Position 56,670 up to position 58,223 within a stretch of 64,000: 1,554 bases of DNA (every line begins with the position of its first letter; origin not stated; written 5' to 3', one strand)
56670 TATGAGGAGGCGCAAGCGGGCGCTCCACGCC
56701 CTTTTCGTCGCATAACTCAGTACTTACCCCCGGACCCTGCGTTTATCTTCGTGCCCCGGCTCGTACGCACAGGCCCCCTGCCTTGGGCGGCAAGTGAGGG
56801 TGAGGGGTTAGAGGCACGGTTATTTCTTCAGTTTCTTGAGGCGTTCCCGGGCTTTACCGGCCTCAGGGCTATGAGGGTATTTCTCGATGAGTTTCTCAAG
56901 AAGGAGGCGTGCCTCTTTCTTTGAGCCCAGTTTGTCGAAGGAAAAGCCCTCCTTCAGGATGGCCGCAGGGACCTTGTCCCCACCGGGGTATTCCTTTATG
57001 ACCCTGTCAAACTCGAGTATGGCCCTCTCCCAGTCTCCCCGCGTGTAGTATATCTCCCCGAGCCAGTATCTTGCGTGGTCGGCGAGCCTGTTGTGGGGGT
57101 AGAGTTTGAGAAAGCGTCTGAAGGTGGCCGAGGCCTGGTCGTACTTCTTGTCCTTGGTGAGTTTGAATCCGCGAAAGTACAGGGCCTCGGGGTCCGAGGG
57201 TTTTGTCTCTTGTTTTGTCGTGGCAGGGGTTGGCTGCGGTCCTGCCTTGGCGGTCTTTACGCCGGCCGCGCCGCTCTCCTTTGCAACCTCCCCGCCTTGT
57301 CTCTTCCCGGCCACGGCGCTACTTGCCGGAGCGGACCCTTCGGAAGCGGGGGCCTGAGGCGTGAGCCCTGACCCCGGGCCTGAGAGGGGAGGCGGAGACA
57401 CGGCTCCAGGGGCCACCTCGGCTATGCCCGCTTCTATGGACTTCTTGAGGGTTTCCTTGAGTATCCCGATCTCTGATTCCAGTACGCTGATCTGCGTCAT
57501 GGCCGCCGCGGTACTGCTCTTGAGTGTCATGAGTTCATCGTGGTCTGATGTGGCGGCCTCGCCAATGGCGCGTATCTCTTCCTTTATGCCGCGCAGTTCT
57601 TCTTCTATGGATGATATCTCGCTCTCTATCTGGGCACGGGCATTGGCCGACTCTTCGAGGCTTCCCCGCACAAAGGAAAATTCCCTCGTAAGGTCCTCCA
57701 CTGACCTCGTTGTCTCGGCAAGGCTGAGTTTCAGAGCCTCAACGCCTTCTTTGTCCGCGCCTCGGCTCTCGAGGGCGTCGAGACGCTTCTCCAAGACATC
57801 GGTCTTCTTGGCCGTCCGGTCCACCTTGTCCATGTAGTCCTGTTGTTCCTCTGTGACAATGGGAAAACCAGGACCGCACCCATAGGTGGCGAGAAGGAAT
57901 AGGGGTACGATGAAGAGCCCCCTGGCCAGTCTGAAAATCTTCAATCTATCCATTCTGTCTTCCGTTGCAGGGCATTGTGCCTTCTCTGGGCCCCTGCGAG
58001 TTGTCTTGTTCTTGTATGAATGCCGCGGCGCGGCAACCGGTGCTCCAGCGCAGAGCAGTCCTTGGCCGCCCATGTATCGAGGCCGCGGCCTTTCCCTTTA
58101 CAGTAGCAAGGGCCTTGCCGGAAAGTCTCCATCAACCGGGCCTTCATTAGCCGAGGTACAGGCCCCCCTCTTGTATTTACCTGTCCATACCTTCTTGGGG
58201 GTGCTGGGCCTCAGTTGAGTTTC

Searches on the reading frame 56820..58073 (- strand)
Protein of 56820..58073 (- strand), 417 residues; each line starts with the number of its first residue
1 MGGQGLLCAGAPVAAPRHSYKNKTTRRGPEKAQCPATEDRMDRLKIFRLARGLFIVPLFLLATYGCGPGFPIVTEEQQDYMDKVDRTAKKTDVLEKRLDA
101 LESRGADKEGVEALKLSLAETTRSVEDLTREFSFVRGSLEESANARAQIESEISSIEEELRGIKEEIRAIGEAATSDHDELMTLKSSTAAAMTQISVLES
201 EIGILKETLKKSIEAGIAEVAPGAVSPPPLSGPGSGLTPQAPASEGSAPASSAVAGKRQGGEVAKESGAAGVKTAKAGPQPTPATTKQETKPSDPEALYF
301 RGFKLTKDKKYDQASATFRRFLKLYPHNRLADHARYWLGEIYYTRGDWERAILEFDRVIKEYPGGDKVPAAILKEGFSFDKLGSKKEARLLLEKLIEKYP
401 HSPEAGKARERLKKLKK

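Call 46: search_protein_families(library=pfam, proteins=[window:56820-58073:-], max_evalue=0.00001)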
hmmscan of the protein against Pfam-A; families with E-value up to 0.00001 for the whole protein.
window:56820-58073:- (417 aa): 7 families
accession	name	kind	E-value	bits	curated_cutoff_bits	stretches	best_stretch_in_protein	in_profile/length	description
PF13174.12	TPR_6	-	2.6e-17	62.6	26.3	0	334-364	2-32/33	Tetratricopeptide repeat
PF07719.23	TPR_2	-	2.7e-14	52.5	27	0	334-363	3-32/34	Tetratricopeptide repeat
PF13432.12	TPR_16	-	4.9e-12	46.5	32.7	1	310-365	12-64/65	Tetratricopeptide repeat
PF13428.12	TPR_14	-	1e-10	41.6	23.5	0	334-364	3-33/44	Tetratricopeptide repeat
PF13525.12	YfiO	-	1.3e-09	38.5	25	1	294-417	4-138/203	Outer membrane lipoprotein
PF14559.12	TPR_19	-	5.8e-08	33.4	25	0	306-364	2-57/68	Tetratricopeptide repeat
PF00515.34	TPR_1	-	1.9e-07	31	27.8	0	295-328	1-34/34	Tetratricopeptide repeat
